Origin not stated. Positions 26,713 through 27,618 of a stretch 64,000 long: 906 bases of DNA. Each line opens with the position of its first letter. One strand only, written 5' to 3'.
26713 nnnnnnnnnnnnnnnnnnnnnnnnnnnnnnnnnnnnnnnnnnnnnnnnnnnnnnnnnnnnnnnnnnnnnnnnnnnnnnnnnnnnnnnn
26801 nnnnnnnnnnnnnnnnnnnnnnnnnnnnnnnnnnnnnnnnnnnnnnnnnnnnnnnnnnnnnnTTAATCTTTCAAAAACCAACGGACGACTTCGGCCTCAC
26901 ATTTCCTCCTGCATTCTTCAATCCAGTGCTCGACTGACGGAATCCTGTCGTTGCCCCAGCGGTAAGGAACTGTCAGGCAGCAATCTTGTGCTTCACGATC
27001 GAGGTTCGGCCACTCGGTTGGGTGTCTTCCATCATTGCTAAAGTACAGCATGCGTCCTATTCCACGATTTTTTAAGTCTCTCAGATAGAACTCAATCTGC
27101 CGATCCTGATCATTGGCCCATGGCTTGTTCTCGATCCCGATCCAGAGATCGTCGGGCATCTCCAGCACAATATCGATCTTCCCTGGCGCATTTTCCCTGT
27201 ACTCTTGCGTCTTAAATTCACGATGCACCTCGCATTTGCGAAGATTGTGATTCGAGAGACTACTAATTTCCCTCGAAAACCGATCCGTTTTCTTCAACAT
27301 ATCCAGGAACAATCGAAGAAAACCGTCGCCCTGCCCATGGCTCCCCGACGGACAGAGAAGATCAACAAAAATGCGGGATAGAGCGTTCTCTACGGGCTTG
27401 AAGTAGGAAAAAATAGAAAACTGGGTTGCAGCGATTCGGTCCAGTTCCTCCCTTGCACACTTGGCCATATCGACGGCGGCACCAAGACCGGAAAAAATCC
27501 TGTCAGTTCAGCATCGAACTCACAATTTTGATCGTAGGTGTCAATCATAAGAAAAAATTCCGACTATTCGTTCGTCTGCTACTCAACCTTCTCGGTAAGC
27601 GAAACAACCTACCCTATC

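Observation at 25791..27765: AT-rich 2-kb islet inserted between an epimerase operon and lgt, encoding a PD-(D/E)xK nuclease and an unrecognisable 309-aa partner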

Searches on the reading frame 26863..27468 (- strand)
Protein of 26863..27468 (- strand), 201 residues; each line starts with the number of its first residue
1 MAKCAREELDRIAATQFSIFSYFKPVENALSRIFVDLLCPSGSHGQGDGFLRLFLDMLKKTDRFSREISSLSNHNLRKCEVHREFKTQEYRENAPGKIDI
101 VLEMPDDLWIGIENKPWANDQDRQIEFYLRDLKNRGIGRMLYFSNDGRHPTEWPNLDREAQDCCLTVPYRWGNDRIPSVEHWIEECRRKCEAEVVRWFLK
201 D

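Call 4: search_protein_families(library=pfam, proteins=[window:26863-27468:-], max_evalue=1)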
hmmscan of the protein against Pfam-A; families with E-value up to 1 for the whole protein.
window:26863-27468:- (201 aa): 1 family
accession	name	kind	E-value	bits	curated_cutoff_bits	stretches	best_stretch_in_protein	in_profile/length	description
PF14281.12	PDDEXK_4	-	3.5e-18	66.6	22.3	1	19-190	3-167/183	PD-(D/E)XK nuclease superfamily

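Call 5: search_protein_families(library=padloc, proteins=[window:26863-27468:-], max_evalue=1)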
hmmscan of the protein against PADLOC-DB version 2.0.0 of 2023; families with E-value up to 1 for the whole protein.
window:26863-27468:- (201 aa): 10 families
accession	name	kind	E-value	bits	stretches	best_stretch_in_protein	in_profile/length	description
PDLC04980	PDC-S26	-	1.5e-25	88.4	1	6-194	20-199/389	-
PDLC04974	PDC-S26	-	5.1e-24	83.3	1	7-192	22-195/401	-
PDLC04983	PDC-S26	-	1.2e-23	82.2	1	7-190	25-190/413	-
PDLC04972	PDC-S26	-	5.6e-12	43.7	1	30-132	46-140/397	-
PDLC04977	PDC-S26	-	1e-09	36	1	17-135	30-144/400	-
PDLC04976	PDC-S26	-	2.2e-07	28.4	1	30-135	48-142/451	-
PDLC04969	PDC-S26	-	3.3e-05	21.1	1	27-120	41-119/367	-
PDLC04971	PDC-S26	-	6.4e-05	20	1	7-134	25-154/415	-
PDLC04981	PDC-S26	-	0.00018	18.9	1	27-118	36-113/358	-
PDLC04975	PDC-S26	-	0.00039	17.8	1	25-119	32-111/351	-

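Call 6: search_protein_families(library=ncbifam, proteins=[window:26863-27468:-], max_evalue=1)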
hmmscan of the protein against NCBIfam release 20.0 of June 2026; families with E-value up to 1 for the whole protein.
window:26863-27468:- (201 aa): 0 families

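Call 7: find_homologous_proteins(query=window:26863-27468:-)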
Query window:26863-27468:- (201 aa): 141 proteins with E <= 0.001 among 204 candidates; the best 120 are listed.
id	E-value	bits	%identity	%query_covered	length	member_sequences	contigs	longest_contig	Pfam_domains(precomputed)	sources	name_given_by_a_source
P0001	6.4e-138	475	100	100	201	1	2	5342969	PF14281.13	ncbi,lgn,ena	-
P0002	1.6e-99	350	75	100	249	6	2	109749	PF14281.13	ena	-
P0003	3.3e-98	346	75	100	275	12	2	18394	PF14281.13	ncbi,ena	-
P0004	1.0e-97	344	74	100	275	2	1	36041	PF14281.13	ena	-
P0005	4.4e-94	332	75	100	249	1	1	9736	PF14281.13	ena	-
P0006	7.3e-93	328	72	100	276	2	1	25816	PF14281.13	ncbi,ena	-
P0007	1.4e-89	318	72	100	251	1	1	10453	PF14281.13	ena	-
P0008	8.2e-81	289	66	100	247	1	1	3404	PF14281.13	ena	-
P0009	4.6e-77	277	66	100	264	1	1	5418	PF14281.13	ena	-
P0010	3.2e-74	267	59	100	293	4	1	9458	PF14281.13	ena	-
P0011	3.5e-62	228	58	100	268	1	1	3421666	PF14281.13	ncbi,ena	-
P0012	5.0e-54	201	51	100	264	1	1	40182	PF14281.13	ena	-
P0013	6.4e-54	201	52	100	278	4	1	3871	PF14281.13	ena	-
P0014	1.3e-53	200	51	100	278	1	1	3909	PF14281.13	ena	-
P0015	2.0e-52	196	49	100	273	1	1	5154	PF14281.13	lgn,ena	-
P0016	6.1e-52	195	51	100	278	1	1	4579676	PF14281.13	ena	-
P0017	7.1e-52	194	51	100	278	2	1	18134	PF14281.13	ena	-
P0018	1.0e-51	194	51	100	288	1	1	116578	PF14281.13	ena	-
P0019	1.1e-51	194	50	100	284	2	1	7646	PF14281.13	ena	-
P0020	2.8e-51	192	51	100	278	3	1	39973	PF14281.13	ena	-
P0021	4.1e-51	192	50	100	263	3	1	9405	PF14281.13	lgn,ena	-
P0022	6.9e-51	191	50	100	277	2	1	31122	PF14281.13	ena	-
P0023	1.4e-50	190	51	100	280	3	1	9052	PF14281.13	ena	-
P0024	1.7e-50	190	50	100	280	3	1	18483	PF14281.13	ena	-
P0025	1.8e-50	190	50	100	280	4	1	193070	PF14281.13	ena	-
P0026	2.5e-50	189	50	100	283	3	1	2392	PF14281.13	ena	-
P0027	4.5e-50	188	50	100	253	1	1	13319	PF14281.13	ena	-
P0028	6.6e-50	188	50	100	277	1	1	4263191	PF14281.13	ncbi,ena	-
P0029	8.6e-50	188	49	100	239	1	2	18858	PF14281.13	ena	-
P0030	9.6e-50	187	51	100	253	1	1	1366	PF14281.13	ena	-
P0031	9.7e-50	187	53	100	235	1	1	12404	PF14281.13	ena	-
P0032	1.6e-49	187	49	100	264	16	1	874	PF14281.13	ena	-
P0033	2.6e-49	186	50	100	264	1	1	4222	PF14281.13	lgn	-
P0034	3.6e-49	185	48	100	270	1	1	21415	PF14281.13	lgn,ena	-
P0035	4.0e-49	185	50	100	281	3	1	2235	PF14281.13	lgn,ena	-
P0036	4.5e-49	185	50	100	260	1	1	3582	PF14281.13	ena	-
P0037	5.0e-49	185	51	100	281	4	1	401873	PF14281.13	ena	-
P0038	1.3e-48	184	48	100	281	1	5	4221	PF14281.13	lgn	-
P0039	2.4e-48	183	50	100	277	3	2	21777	PF14281.13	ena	-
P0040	4.8e-48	182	50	100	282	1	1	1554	PF14281.13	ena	-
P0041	8.9e-48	181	50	100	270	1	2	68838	PF14281.13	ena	-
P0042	1.5e-47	180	47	100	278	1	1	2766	PF14281.13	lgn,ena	-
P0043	2.6e-47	179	50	100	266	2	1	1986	PF14281.13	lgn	-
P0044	3.2e-47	179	50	100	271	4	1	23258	PF14281.13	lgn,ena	-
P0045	4.3e-47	179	48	100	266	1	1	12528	PF14281.13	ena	-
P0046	7.9e-47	178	51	100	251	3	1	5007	PF14281.13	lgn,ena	-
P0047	1.0e-46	177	48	100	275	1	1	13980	PF14281.13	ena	-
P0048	1.7e-46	177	48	100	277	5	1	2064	PF14281.13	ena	-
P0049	1.7e-46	177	51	100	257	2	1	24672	PF14281.13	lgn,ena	-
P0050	2.3e-46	176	51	100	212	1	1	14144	PF14281.13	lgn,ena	-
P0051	3.6e-46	176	49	100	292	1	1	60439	PF14281.13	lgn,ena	-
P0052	4.2e-46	175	49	100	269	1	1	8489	PF14281.13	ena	-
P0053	4.9e-46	175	50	100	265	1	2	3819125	PF14281.13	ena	-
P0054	8.9e-46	174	51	100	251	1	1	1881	PF14281.13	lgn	-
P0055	1.2e-45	174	52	100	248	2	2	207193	PF14281.13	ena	-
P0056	1.6e-45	174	48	100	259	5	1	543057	PF14281.13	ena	-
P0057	1.8e-45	173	49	100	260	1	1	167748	PF14281.13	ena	-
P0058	2.7e-45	173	49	100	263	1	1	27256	PF14281.13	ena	-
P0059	2.8e-45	173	47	100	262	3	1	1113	PF14281.13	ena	-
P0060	2.9e-45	173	48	99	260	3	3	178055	PF14281.13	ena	-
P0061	3.1e-45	173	48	96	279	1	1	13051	PF14281.13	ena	-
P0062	5.0e-45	172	48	100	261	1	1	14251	PF14281.13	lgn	-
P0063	7.0e-45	171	46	100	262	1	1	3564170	PF14281.13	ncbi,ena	-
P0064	8.6e-45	171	47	100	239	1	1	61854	PF14281.13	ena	-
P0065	9.7e-45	171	48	96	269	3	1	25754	PF14281.13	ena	-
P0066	1.1e-44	171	51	100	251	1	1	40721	PF14281.13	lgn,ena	-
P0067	1.7e-44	170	46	100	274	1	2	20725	PF14281.13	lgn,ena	-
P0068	1.7e-44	170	47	100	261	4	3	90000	PF14281.13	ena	-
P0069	6.0e-44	168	47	96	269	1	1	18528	PF14281.13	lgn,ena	-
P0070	6.5e-44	168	46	100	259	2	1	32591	PF14281.13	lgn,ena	-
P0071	8.1e-44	168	46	100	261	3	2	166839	PF14281.13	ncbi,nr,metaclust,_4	ncbi:MAG: PD-(D/E)XK nuclease family protein [Bryobacterales bacterium]|nr:PD-(D/E)XK nuclease famil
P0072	8.5e-44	168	48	100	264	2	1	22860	PF14281.13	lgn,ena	-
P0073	1.3e-43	167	45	100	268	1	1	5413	PF14281.13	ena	-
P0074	2.4e-43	166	47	100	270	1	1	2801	PF14281.13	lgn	-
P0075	5.3e-43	165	46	100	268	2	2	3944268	PF14281.13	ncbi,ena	-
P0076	7.9e-43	165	47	98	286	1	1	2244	PF14281.13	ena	-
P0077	3.0e-42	163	45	100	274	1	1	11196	PF14281.13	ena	-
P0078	3.9e-42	162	45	100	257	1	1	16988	PF14281.13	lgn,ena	-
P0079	5.0e-42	162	44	100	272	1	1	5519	PF14281.13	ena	-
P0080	5.9e-42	162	46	100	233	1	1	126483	PF14281.13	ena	-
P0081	1.4e-41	161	45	96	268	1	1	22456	PF14281.13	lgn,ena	-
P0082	1.8e-41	160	46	96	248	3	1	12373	PF14281.13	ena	-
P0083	2.8e-41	160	47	100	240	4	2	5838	PF14281.13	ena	-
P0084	6.2e-41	159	46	100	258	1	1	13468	PF14281.13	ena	-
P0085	7.0e-41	158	46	98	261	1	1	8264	PF14281.13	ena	-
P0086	7.3e-41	158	46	100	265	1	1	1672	PF14281.13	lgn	-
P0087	8.4e-41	158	46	100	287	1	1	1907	PF14281.13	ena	-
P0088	9.0e-41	158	47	100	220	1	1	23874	PF14281.13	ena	-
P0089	1.0e-40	158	46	100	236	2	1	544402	PF14281.13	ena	-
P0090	1.4e-40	157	46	96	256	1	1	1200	PF14281.13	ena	-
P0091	1.7e-40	157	49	100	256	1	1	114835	PF14281.13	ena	-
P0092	1.8e-40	157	45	100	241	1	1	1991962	PF14281.13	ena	-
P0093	2.3e-40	157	46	100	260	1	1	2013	PF14281.13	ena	-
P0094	3.7e-40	156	46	100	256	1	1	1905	PF14281.13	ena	-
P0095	4.9e-40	156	45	100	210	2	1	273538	PF14281.13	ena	-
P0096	6.2e-40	155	46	98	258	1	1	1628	PF14281.13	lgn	-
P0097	7.4e-40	155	44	100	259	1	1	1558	PF14281.13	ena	-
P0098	8.6e-40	155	44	100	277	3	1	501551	PF14281.13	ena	-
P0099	1.3e-39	154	45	98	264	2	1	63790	PF14281.13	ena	-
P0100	1.3e-39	154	48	100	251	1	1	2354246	PF14281.13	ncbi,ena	-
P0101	1.3e-39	154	46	96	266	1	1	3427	PF14281.13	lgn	-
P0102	1.5e-39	154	45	100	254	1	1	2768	PF14281.13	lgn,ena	-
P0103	1.5e-39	154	44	98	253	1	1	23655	PF14281.13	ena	-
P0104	1.7e-39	154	48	100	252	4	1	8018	PF14281.13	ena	-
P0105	2.7e-39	153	45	100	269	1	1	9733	PF14281.13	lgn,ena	-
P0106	3.8e-39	153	46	96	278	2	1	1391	PF14281.13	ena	-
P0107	3.9e-39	153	44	99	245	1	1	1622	PF14281.13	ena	-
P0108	5.8e-39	152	44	100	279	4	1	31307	PF14281.13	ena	-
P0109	6.2e-39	152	45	96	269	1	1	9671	PF14281.13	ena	-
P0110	9.6e-39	151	46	96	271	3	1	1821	PF14281.13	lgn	-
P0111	1.2e-38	151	47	96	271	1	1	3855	PF14281.13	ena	-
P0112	1.2e-38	151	48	100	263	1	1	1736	PF14281.13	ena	-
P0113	1.3e-38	151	44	100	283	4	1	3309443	PF14281.13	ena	-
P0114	2.9e-38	150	48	100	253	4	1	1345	PF14281.13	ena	-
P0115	1.4e-37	148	45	100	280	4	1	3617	PF14281.13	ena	-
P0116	2.8e-37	147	45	100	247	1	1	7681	PF14281.13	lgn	-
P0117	3.1e-37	146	44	96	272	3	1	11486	PF14281.13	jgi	-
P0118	3.9e-37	146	45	100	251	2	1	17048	PF14281.13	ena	-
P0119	1.0e-36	145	45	96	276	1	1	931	PF14281.13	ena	-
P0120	3.1e-36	143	43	100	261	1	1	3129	PF14281.13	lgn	-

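Call 12: find_encoding_contigs(protein=P0001, flank=10000, max_places=3)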
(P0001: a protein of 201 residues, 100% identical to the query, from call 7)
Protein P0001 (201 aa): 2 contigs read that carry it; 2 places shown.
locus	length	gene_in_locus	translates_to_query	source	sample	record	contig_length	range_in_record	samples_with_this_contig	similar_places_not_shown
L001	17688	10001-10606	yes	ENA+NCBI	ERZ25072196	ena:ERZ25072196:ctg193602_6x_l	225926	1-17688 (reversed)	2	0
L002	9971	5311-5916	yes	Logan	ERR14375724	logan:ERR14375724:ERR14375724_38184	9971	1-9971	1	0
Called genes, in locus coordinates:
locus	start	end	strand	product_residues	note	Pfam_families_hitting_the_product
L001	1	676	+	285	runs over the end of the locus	PF17930:LpxI_N, PF06230:LpxI_C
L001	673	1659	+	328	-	PF01408:GFO_IDH_MocA, PF22725:GFO_IDH_MocA_C3 (weak)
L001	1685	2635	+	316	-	PF01745:IPT (weak), PF01715:IPPT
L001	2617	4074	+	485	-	PF02934:GatB_N, PF02637:GatB_Yqey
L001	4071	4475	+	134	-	PF00072:Response_reg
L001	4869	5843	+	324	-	PF01261:AP_endonuc_2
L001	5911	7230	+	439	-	PF01408:GFO_IDH_MocA, PF22725:GFO_IDH_MocA_C3 (weak)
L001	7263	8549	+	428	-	PF00909:Ammonium_transp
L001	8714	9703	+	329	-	PF01790:LGT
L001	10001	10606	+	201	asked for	PF14281:PDDEXK_4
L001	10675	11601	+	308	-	-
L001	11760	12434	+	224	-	PF01370:Epimerase, PF13460:NAD_binding_10 (weak)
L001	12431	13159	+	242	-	PF01073:3Beta_HSD, PF01370:Epimerase, PF13460:NAD_binding_10 (weak)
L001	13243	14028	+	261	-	PF00106:adh_short, PF08659:KR, PF13561:adh_short_C2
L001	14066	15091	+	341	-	PF07470:Glyco_hydro_88 (faint)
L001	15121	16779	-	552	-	-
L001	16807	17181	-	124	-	-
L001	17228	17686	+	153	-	?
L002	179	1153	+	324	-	PF01261:AP_endonuc_2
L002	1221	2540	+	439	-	PF01408:GFO_IDH_MocA, PF22725:GFO_IDH_MocA_C3 (weak)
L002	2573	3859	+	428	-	PF00909:Ammonium_transp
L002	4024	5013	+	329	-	PF01790:LGT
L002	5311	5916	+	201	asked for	PF14281:PDDEXK_4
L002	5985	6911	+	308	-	-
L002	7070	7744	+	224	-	PF01370:Epimerase, PF13460:NAD_binding_10 (weak)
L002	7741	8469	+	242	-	PF01073:3Beta_HSD, PF01370:Epimerase, PF13460:NAD_binding_10 (weak)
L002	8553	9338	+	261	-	PF00106:adh_short, PF08659:KR, PF13561:adh_short_C2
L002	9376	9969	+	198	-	?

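Call 40: find_encoding_contigs(protein=P0011, flank=7000, max_places=1)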
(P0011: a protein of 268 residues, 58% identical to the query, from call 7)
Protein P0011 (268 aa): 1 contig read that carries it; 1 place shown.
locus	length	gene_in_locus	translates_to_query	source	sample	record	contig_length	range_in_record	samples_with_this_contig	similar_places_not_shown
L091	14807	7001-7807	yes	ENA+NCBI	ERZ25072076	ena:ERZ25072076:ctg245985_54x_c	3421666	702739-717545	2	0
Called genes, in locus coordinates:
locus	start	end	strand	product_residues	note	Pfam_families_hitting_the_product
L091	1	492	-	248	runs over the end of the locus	PF01925:TauE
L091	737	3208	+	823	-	PF00403:HMA, PF00122:E1-E2_ATPase, PF00702:Hydrolase, PF08282:Hydrolase_3 (faint)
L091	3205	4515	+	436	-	PF00557:Peptidase_M24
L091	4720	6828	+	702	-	PF13191:AAA_16 (faint), PF13238:AAA_18 (faint), PF13521:AAA_28 (faint), PF25199:nSTAND_NTPase5 (faint), PF02367:TsaE (faint), PF13086:AAA_11 (faint), PF00004:AAA (weak), PF00004:AAA, +7 more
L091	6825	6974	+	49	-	-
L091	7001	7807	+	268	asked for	PF14281:PDDEXK_4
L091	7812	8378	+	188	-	-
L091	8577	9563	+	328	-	PF13280:WYL, PF25583:WCX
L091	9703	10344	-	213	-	PF00160:Pro_isomerase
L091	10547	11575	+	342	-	PF01565:FAD_binding_4, PF02873:MurB_C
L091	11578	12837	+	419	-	PF00275:EPSP_synthase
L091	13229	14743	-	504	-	PF07969:Amidohydro_3, PF01979:Amidohydro_1 (faint), PF07969:Amidohydro_3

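Call 41: find_encoding_contigs(protein=P0016, flank=7000, max_places=1)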
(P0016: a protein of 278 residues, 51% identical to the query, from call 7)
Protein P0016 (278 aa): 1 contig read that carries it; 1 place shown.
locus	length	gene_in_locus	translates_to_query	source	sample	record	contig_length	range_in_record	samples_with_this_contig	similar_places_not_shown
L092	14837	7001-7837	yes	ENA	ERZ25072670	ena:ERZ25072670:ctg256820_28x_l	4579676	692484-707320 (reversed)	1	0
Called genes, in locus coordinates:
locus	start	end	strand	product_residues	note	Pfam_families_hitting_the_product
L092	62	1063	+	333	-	-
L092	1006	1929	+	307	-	-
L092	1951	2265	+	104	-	-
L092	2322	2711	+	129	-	PF20337:DUF6632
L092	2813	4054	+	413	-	PF11376:DUF3179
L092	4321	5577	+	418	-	PF00501:AMP-binding, PF13193:AMP-binding_C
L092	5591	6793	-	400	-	PF13776:DUF4172, PF02661:Fic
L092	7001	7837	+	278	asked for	PF14281:PDDEXK_4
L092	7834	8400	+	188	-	-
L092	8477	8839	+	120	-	PF25212:HVO_A0114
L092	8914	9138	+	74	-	PF04014:MazE_antitoxin (faint)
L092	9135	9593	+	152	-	PF13470:PIN_3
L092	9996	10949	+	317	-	PF00067:p450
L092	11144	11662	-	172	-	PF13577:SnoaL_4, PF00866:Ring_hydroxyl_B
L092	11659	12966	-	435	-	PF00355:Rieske, PF00848:Ring_hydroxyl_A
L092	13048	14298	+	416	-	PF06779:MFS_4, PF13347:MFS_2 (faint), PF07690:MFS_1, PF03825:Nuc_H_symport (weak), PF07690:MFS_1 (weak)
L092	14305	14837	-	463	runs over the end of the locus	PF01565:FAD_binding_4, PF08031:BBE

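Call 42: find_encoding_contigs(protein=P0071, flank=7000, max_places=1)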
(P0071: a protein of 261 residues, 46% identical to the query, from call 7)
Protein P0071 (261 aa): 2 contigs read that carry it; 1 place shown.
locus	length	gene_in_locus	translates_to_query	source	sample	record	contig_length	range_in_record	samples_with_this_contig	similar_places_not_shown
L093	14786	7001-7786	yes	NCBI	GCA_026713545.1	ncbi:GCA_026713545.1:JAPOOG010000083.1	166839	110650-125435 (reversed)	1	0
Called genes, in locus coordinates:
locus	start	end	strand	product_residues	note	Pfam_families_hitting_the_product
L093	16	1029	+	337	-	PF00484:Pro_CA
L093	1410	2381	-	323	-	PF03069:FmdA_AmdA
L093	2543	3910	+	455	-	PF02812:ELFV_dehydrog_N, PF00208:ELFV_dehydrog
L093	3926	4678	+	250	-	PF00106:adh_short, PF08659:KR, PF13460:NAD_binding_10, PF13561:adh_short_C2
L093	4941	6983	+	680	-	PF13238:AAA_18 (faint), PF13521:AAA_28 (faint), PF05496:RuvB_N (faint), PF25199:nSTAND_NTPase5 (faint), PF02367:TsaE (faint), PF12774:AAA_6 (faint), PF00004:AAA (weak), PF00004:AAA, +10 more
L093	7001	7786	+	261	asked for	PF14281:PDDEXK_4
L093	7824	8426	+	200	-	-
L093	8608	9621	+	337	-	PF13280:WYL, PF25583:WCX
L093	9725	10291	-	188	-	PF20680:DUF6817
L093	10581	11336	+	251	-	PF13531:SBP_bac_11, PF01547:SBP_bac_1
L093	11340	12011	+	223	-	PF00528:BPD_transp_1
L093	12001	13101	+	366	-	PF00005:ABC_tran, PF03459:TOBE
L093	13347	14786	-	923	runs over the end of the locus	PF13435:Cytochrome_C554 (weak), PF07719:TPR_2 (faint), PF13424:TPR_12 (weak), PF13432:TPR_16 (weak), PF14559:TPR_19 (weak), PF12895:ANAPC3 (weak), PF13432:TPR_16 (weak), PF14559:TPR_19, +8 more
